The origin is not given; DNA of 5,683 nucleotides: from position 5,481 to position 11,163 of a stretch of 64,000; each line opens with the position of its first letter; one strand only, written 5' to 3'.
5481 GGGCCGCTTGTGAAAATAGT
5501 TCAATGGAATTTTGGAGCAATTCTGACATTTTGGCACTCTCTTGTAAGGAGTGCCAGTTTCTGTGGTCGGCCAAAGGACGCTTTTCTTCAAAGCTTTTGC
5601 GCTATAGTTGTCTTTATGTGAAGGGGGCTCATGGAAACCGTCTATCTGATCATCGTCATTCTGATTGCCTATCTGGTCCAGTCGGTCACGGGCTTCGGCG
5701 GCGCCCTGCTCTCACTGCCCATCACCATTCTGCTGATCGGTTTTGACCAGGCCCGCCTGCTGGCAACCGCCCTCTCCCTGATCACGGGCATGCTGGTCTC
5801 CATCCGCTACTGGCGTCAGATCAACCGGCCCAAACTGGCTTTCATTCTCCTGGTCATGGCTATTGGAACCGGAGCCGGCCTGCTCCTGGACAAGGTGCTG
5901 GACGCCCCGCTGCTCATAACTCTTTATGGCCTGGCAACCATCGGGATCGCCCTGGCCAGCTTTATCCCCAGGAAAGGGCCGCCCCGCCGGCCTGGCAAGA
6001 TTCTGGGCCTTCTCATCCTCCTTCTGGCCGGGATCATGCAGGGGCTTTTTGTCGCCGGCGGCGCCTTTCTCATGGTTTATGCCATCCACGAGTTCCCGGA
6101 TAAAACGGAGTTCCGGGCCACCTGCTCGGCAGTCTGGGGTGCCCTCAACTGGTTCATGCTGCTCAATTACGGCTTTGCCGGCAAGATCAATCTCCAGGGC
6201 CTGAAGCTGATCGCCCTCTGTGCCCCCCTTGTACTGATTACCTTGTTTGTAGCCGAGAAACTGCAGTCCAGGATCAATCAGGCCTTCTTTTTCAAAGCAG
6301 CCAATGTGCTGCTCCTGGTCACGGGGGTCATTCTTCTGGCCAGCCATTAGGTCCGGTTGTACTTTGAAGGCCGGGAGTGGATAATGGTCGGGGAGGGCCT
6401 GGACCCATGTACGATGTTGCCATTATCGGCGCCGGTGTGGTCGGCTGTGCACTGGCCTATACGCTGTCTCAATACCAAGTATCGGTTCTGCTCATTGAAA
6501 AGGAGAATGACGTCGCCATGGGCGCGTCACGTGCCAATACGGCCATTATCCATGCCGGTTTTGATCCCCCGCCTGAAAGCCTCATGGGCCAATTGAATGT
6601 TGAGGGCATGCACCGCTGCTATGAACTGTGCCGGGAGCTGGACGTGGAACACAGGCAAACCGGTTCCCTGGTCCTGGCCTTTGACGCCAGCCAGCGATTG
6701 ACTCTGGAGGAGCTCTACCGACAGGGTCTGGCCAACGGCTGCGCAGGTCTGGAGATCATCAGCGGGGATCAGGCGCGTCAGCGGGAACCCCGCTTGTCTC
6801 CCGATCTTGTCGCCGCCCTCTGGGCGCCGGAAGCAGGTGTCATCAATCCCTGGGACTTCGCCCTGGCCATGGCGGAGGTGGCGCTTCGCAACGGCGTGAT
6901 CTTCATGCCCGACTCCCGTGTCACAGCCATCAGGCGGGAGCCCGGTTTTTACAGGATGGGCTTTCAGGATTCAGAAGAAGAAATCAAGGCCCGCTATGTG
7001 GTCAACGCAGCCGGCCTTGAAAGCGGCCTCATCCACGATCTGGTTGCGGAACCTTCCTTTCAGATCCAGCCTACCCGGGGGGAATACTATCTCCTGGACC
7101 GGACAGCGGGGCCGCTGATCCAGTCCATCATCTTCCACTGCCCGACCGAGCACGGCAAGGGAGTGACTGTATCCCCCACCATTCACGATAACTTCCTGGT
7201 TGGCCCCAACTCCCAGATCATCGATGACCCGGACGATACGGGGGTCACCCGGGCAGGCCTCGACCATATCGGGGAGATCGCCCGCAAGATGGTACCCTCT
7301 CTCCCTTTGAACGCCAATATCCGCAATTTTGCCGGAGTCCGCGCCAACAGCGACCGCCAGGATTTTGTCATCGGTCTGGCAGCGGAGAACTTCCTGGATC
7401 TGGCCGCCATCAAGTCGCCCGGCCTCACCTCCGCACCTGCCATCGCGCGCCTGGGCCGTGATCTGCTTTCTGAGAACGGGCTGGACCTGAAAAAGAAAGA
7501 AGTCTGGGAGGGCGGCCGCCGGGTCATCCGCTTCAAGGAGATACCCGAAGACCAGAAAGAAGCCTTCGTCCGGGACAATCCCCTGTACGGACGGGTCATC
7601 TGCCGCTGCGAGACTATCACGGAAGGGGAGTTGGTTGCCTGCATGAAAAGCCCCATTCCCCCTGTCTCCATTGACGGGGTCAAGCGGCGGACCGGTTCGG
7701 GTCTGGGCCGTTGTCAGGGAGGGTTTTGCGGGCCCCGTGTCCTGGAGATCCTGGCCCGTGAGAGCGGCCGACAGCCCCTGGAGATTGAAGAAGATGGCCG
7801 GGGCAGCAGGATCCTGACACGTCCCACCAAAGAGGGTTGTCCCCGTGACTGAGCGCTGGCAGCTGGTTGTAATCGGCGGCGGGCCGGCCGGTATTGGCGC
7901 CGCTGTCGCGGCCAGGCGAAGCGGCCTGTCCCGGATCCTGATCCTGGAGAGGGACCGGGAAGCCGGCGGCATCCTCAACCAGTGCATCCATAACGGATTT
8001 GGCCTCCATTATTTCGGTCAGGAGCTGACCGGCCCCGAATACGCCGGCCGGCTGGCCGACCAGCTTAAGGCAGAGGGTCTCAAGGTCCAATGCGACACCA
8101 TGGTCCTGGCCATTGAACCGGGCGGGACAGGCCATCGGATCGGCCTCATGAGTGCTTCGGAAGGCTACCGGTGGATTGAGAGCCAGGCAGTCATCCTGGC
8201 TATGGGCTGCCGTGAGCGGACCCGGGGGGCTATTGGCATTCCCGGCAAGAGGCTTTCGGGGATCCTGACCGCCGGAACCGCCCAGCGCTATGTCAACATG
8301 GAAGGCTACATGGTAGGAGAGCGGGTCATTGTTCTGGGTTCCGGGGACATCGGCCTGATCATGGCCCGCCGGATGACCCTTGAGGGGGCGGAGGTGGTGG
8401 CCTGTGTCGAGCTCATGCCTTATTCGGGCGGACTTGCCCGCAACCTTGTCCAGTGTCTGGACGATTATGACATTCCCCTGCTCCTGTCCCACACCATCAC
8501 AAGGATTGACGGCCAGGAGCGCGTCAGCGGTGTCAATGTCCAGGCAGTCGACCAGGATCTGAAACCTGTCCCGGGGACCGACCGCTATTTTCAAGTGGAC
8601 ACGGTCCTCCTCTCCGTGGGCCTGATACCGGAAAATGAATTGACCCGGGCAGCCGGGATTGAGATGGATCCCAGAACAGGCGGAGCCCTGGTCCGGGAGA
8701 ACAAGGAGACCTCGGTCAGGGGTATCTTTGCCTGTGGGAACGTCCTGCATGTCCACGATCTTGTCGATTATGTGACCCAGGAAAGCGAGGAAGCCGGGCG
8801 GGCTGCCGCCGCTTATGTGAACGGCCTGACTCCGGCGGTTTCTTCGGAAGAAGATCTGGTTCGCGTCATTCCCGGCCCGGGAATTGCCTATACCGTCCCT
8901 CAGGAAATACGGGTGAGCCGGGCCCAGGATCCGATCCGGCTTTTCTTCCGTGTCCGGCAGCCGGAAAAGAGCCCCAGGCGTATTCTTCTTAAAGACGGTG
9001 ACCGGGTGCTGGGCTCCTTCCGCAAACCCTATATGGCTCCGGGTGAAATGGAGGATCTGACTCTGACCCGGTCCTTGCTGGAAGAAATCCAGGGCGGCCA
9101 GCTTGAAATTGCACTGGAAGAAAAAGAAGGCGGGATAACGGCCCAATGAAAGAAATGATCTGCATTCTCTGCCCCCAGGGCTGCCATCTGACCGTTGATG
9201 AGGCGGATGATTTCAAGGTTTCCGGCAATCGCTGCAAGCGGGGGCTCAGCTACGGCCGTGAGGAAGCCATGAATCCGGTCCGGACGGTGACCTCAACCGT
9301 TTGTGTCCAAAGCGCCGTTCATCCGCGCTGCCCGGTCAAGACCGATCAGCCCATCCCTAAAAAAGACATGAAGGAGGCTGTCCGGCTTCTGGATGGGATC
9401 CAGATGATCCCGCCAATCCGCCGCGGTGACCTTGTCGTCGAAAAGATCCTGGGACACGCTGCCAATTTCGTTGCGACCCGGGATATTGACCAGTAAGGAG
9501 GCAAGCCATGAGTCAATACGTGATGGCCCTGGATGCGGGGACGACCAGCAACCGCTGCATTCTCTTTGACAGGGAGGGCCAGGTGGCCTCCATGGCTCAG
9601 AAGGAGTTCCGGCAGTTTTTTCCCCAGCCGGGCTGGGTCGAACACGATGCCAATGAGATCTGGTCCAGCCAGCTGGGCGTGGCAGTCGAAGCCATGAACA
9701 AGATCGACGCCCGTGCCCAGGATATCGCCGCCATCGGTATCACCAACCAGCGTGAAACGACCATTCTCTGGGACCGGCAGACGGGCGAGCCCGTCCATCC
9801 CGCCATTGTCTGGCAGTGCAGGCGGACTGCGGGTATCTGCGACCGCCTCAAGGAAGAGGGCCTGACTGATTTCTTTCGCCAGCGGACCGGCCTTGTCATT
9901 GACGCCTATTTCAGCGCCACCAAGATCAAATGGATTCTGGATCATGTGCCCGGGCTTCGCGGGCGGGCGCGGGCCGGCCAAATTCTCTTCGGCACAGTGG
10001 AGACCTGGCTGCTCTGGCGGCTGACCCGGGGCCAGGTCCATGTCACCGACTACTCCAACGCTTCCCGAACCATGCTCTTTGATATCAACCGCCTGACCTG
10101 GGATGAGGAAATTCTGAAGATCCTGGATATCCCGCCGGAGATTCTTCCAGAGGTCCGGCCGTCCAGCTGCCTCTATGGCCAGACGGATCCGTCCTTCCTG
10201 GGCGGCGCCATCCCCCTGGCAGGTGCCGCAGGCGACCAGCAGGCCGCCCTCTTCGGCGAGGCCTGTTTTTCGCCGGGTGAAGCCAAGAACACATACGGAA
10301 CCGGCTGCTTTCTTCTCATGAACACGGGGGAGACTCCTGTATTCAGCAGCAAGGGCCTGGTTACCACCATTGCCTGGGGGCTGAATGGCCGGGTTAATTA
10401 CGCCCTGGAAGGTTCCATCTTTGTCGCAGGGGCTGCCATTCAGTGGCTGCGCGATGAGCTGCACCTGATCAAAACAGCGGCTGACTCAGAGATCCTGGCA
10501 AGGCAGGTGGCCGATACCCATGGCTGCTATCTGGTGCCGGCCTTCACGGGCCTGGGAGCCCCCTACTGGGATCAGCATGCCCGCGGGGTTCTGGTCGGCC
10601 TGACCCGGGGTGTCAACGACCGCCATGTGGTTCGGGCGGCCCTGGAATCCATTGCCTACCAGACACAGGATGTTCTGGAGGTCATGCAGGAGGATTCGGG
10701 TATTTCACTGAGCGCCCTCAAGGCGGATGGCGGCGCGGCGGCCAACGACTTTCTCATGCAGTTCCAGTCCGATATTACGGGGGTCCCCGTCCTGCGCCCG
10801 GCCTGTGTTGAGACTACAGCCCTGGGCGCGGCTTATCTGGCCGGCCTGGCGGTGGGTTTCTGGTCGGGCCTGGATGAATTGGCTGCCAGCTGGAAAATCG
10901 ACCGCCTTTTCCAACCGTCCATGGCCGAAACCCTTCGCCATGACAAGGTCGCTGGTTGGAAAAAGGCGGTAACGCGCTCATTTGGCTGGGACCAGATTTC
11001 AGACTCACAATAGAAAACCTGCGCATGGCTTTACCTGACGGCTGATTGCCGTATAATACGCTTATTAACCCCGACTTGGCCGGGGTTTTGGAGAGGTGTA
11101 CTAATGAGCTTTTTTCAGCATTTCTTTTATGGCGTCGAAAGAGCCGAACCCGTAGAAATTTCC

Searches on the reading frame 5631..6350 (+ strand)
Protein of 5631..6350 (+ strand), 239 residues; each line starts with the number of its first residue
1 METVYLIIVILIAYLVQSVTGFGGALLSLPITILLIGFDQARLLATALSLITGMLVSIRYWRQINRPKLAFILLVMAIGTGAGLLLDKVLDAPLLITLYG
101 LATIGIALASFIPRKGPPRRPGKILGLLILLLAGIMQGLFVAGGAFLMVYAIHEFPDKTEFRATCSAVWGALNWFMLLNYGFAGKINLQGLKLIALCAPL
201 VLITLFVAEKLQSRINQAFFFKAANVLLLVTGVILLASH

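Call 32: search_protein_families(library=pfam, max_evalue=0.00001, proteins=[window:5631-6350:+])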
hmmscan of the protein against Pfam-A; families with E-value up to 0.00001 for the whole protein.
window:5631-6350:+ (239 aa): 1 family
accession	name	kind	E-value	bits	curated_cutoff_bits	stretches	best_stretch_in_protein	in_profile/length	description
PF01925.25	TauE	-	6.9e-26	91.8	32.6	1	6-233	1-235/237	Sulfite exporter TauE/SafE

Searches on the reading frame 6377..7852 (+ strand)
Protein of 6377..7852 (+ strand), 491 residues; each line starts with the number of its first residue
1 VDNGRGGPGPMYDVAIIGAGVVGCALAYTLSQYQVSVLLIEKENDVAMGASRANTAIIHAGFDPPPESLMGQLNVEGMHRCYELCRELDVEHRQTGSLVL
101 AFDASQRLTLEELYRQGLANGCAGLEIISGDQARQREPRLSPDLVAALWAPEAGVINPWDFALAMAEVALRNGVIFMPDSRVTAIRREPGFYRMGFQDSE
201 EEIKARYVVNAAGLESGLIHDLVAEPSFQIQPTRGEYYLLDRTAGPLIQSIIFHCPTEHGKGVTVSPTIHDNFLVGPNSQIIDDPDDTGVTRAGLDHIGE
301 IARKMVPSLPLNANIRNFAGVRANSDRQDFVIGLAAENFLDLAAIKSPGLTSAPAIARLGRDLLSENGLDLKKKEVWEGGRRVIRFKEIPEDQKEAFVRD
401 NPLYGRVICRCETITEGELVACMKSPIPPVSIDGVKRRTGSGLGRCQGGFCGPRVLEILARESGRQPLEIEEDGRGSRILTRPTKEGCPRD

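Call 32: search_protein_families(library=pfam, max_evalue=0.00001, proteins=[window:6377-7852:+])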
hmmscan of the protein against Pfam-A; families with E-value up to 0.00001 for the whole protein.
window:6377-7852:+ (491 aa): 6 families
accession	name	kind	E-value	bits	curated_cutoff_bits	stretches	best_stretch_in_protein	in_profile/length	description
PF01266.30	DAO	-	1e-71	242.8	27.9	1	13-359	1-349/353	FAD dependent oxidoreductase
PF04324.20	Fer2_BFD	-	4.2e-09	37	26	1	407-461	1-50/50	BFD-like [2Fe-2S] binding domain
PF07992.20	Pyr_redox_2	-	5e-09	36.4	26.1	1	12-89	1-64/291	Pyridine nucleotide-disulphide oxidoreductase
PF05834.18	Lycopene_cycl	-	1.4e-07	31.4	23.4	0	13-50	1-40/380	Lycopene cyclase protein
PF13450.12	NAD_binding_8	-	4.3e-07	30.6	21.9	1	16-51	1-36/68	NAD(P)-binding Rossmann-like domain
PF01494.25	FAD_binding_3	-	1.7e-06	28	22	0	12-54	2-43/349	FAD binding domain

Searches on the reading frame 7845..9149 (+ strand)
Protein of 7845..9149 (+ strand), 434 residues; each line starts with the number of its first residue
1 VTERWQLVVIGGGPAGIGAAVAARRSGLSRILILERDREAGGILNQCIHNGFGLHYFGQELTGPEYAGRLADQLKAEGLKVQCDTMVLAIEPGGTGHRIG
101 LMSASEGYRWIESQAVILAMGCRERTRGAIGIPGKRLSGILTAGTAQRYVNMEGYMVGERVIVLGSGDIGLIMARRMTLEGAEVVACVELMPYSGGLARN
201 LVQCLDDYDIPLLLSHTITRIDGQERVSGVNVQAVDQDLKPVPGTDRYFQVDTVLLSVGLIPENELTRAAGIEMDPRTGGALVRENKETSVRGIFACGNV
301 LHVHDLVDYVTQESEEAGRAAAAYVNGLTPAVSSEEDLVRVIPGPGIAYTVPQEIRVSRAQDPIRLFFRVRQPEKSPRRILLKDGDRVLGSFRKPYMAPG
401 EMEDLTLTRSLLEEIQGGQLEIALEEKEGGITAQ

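Call 32: search_protein_families(library=pfam, max_evalue=0.00001, proteins=[window:7845-9149:+])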
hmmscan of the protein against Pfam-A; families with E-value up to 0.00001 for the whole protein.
window:7845-9149:+ (434 aa): 7 families
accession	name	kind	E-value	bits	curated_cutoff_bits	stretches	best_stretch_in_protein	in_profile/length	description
PF07992.20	Pyr_redox_2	-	7.2e-30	104.8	26.1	1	6-303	2-280/291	Pyridine nucleotide-disulphide oxidoreductase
PF13738.12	Pyr_redox_3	-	4.7e-14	52.8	30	1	8-38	1-31/305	Pyridine nucleotide-disulphide oxidoreductase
PF12831.13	FAD_oxidored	-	7e-08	32.6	27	1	7-59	2-53/416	FAD dependent oxidoreductase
PF00070.33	Pyr_redox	-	7.4e-08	33.2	22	0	160-233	1-80/82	Pyridine nucleotide-disulphide oxidoreductase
PF13450.12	NAD_binding_8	-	6.9e-07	29.9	21.9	0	9-69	1-60/68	NAD(P)-binding Rossmann-like domain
PF00890.30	FAD_binding_2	-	6.9e-07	29.2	20.4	0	7-42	2-36/414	FAD binding domain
PF01266.30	DAO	-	3.8e-06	27.1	27.9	0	7-41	2-35/353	FAD dependent oxidoreductase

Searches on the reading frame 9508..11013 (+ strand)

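Call 32: search_protein_families(library=pfam, max_evalue=0.00001, proteins=[window:9508-11013:+])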
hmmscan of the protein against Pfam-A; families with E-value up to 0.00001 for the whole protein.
window:9508-11013:+ (501 aa): 2 families
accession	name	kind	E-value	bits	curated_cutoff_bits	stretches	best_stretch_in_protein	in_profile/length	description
PF00370.27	FGGY_N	-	8.1e-81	271.7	28.8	1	4-250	1-245/245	FGGY family of carbohydrate kinases, N-terminal domain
PF02782.22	FGGY_C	-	5.8e-46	157.2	27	1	260-448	2-197/198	FGGY family of carbohydrate kinases, C-terminal domain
